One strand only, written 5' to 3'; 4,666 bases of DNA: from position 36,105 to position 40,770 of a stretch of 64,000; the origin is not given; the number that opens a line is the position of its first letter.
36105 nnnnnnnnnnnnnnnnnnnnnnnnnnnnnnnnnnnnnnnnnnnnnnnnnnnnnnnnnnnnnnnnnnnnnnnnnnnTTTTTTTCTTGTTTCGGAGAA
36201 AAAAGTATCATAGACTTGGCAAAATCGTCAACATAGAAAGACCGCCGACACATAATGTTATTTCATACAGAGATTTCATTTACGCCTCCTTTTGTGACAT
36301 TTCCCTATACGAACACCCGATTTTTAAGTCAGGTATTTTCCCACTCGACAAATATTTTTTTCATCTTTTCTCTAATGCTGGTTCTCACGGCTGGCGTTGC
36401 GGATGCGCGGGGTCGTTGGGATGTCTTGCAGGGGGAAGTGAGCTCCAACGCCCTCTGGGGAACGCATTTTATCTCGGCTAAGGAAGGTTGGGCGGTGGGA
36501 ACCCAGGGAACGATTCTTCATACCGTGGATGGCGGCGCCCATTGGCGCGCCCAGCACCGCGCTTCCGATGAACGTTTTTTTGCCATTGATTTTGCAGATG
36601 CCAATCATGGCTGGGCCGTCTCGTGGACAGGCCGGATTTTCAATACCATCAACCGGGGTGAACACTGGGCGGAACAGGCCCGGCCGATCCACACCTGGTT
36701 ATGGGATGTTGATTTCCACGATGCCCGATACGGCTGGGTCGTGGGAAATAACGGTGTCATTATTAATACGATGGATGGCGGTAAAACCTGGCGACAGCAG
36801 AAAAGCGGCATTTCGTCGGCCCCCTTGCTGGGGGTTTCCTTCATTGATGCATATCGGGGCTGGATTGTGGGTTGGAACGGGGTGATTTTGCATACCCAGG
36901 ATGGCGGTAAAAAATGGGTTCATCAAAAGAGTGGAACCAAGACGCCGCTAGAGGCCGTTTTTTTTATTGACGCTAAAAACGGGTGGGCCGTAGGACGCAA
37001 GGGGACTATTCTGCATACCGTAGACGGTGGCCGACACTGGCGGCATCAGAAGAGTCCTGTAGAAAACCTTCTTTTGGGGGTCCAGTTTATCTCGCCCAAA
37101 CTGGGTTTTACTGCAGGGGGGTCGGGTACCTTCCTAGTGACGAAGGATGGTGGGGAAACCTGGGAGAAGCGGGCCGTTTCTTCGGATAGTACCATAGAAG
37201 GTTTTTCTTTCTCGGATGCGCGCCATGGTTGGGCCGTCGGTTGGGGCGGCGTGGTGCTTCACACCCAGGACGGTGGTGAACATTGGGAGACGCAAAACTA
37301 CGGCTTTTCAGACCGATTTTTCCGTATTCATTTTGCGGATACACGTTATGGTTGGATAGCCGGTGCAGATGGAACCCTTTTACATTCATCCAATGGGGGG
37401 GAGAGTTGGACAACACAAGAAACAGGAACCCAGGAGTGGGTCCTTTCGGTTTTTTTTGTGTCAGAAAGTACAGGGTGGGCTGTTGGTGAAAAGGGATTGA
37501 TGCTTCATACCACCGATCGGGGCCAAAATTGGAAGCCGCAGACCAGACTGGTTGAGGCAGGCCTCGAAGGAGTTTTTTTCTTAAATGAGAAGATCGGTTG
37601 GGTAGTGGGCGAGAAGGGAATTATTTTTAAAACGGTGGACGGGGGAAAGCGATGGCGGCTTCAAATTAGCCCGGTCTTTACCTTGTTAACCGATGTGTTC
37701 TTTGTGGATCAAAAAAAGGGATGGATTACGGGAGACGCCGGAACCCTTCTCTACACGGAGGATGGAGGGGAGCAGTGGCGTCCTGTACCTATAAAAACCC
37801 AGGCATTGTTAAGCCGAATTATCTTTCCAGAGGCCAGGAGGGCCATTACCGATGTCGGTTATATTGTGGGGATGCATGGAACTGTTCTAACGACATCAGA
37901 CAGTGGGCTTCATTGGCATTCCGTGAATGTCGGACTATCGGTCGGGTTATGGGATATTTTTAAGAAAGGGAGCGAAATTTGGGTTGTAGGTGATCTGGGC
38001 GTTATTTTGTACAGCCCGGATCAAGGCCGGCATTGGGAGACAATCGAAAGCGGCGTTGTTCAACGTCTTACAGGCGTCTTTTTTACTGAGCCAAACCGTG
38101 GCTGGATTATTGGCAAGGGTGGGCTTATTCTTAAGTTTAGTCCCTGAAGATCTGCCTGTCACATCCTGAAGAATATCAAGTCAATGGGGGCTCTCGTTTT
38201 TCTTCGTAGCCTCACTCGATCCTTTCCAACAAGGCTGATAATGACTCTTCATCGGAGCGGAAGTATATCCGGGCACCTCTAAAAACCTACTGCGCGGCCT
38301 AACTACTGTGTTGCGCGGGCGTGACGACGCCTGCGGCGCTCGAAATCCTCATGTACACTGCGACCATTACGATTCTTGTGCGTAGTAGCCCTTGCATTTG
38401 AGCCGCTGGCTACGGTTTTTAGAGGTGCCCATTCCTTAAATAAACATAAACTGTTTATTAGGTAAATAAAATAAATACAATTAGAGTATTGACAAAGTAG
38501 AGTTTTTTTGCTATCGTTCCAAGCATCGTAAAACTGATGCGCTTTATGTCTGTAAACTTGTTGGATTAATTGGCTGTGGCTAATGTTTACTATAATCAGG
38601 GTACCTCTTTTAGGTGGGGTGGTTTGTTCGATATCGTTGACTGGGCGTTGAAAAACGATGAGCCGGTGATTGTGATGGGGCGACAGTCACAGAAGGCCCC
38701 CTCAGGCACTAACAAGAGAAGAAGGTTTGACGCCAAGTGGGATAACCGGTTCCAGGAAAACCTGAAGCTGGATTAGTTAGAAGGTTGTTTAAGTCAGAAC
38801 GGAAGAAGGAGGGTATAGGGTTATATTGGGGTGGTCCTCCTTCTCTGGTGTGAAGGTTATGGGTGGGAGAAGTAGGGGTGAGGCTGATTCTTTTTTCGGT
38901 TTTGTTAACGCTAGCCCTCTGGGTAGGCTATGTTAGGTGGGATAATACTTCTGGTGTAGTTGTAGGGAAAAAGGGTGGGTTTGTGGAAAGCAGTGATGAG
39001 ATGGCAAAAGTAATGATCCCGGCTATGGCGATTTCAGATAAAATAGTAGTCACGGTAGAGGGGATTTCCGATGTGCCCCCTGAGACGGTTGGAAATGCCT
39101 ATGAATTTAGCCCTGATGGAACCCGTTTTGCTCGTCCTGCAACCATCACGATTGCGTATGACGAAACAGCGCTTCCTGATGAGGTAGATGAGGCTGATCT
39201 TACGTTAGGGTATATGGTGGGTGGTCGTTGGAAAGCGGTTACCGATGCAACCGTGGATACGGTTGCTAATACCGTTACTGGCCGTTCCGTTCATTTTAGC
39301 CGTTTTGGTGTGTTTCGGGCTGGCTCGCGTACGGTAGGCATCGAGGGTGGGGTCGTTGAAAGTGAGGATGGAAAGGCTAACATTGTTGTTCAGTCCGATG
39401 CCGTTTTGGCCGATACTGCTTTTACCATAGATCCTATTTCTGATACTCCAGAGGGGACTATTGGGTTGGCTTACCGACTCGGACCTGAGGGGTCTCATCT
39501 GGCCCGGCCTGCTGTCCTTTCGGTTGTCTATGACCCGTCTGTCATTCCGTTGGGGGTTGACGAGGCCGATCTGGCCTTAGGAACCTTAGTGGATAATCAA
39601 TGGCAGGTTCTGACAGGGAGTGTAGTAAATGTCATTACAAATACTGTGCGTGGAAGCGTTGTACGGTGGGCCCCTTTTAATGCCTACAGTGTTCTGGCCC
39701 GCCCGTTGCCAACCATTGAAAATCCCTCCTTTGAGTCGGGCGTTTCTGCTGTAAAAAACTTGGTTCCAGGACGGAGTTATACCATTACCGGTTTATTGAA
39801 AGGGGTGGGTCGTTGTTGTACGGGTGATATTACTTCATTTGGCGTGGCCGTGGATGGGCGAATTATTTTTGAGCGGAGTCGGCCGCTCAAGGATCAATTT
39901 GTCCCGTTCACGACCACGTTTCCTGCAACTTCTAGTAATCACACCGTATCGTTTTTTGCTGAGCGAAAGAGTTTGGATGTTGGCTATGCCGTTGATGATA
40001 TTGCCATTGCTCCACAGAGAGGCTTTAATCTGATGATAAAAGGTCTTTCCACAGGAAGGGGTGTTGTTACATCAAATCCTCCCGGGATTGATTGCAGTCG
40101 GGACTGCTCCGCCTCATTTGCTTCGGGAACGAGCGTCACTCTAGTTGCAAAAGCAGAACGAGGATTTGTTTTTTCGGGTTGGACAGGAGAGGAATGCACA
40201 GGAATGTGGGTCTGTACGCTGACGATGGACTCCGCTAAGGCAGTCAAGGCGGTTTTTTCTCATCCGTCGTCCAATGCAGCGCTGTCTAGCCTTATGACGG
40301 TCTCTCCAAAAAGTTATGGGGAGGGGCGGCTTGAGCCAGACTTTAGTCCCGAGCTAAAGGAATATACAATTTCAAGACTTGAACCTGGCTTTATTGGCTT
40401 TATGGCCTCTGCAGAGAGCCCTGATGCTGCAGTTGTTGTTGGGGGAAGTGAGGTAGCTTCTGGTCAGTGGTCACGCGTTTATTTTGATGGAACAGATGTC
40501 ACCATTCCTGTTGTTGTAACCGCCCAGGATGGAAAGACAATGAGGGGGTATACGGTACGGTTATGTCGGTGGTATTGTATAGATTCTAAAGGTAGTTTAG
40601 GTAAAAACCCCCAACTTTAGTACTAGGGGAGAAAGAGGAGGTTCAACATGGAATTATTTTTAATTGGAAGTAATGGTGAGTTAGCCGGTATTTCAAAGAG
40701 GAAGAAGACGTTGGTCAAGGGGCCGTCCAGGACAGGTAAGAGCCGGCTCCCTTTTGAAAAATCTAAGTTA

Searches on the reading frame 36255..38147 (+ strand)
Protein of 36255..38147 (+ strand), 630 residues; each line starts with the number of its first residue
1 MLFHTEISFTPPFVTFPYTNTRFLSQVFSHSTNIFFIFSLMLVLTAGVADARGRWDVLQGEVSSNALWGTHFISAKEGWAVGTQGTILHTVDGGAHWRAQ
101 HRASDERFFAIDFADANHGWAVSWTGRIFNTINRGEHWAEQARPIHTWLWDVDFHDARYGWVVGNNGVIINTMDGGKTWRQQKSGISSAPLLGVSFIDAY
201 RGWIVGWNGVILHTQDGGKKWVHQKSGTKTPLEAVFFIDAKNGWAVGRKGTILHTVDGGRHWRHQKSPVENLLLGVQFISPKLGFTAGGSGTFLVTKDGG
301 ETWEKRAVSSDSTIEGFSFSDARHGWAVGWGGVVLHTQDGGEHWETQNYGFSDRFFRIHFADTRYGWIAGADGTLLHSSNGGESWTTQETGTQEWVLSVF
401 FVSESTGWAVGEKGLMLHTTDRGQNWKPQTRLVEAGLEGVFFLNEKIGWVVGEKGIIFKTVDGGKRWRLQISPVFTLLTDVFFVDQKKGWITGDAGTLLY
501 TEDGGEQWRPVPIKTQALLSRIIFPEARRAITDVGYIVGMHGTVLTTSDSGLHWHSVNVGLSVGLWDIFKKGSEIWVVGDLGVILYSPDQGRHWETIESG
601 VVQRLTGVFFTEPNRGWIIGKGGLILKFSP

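Call 11: search_protein_families(library=pfam, proteins=[window:36255-38147:+])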
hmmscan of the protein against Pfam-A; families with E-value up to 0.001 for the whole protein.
window:36255-38147:+ (630 aa): 3 families
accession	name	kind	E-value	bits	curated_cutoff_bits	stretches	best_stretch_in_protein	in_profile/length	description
PF14870.12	PSII_BNR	-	3.2e-97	325.9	27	11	136-231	7-104/303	Photosynthesis system II assembly factor YCF48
PF15902.12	Sortilin-Vps10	-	3.6e-16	59.4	33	0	292-394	2-118/446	Sortilin, neurotensin receptor 3,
PF02012.26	BNR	-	6.8e-14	50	27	0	295-305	2-12/12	BNR/Asp-box repeat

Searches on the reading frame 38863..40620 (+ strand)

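Call 11: search_protein_families(library=pfam, proteins=[window:38863-40620:+])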
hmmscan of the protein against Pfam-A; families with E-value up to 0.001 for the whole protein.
window:38863-40620:+ (585 aa): 1 family
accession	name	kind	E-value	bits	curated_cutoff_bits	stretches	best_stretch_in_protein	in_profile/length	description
PF18998.6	Flg_new_2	-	3.9e-09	36.8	23.6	1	415-466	15-70/73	Divergent InlB B-repeat domain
